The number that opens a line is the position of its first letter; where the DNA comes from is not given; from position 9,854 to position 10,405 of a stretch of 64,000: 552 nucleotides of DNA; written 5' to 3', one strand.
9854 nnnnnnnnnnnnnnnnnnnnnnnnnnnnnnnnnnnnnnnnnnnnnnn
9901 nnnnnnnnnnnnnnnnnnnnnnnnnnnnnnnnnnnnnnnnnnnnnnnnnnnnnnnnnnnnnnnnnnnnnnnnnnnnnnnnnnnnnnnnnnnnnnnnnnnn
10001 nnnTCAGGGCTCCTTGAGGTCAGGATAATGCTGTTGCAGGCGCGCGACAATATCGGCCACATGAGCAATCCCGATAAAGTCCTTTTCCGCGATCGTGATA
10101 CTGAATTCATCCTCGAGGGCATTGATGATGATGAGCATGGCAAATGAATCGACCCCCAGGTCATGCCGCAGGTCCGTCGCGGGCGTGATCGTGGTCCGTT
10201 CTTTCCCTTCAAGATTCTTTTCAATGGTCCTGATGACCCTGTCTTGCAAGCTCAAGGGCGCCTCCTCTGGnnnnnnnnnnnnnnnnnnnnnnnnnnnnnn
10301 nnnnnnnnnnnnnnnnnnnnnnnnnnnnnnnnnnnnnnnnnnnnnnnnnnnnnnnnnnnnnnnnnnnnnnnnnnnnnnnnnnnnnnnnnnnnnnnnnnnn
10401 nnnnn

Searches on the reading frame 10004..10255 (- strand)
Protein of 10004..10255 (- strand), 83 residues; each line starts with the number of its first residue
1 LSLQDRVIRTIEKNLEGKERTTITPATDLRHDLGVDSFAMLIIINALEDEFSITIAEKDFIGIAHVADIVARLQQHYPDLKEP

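Call 4: search_protein_families(library=pfam, proteins=[window:10004-10255:-], max_evalue=0.01)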
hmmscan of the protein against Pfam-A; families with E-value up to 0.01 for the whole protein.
window:10004-10255:- (83 aa): 1 family
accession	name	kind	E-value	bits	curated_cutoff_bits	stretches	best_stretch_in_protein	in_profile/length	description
PF00550.31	PP-binding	-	3.4e-10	40.5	20.8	1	14-73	9-67/67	Phosphopantetheine attachment site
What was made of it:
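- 10004..10255 (-): Dedicated acyl carrier protein (83 aa, DSF phosphopantetheine site). PF00550, 3.4e-10 (call 4).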

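Call 5: search_protein_families(library=ncbifam, proteins=[window:10004-10255:-], max_evalue=0.01)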
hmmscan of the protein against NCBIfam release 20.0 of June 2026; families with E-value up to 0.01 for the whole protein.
window:10004-10255:- (83 aa): 15 families
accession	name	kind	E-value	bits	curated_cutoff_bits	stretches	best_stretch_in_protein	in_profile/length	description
NF002148.0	PRK00982.1-2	subfamily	5.6e-12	45.3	71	1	2-76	4-77/79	acyl carrier protein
NF009104.0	PRK12449.1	equivalog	8.3e-12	44.9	70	1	4-76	7-78/80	acyl carrier protein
NF002150.0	PRK00982.1-4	subfamily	4.2e-10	39.7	66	1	7-76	10-78/80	acyl carrier protein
TIGR00517.1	acyl_carrier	equivalog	1.4e-09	37.7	70.45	1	4-74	5-74/77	acyl carrier protein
NF002147.0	PRK00982.1-1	equivalog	2.4e-08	33.7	84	1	11-75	15-79/83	acyl carrier protein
NF006031.0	PRK08172.1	equivalog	5.1e-08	33.5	76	1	19-74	20-75/82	acyl carrier protein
NF040636.1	AcpM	exception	5.9e-08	32.6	146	1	11-75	13-77/93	meromycolate extension acyl carrier protein AcpM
NF002149.0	PRK00982.1-3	equivalog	8.6e-07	28.8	106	1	2-70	3-70/78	acyl carrier protein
NF002151.0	PRK00982.1-5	equivalog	2.1e-06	27.8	92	1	4-75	5-75/78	acyl carrier protein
NF004533.0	PRK05883.1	equivalog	5.2e-06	26.2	72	1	21-79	41-99/100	acyl carrier protein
NF058660.1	cispen_ACP_AmcB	equivalog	1.3e-05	25.3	80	1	20-74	20-79/80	cispentacin biosynthesis acyl carrier protein AmcB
NF005079.0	PRK06508.1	equivalog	4.3e-05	23.8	83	1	5-56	6-56/93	acyl carrier protein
NF005798.0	PRK07639.1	equivalog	0.00033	21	100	1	3-74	6-82/91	petrobactin biosynthesis protein AsbD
NF003757.0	PRK05350.1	equivalog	0.0039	17.3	65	1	9-75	13-78/83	acyl carrier protein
NF005480.0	PRK07081.1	equivalog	0.0052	16.7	72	1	21-75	20-78/83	acyl carrier protein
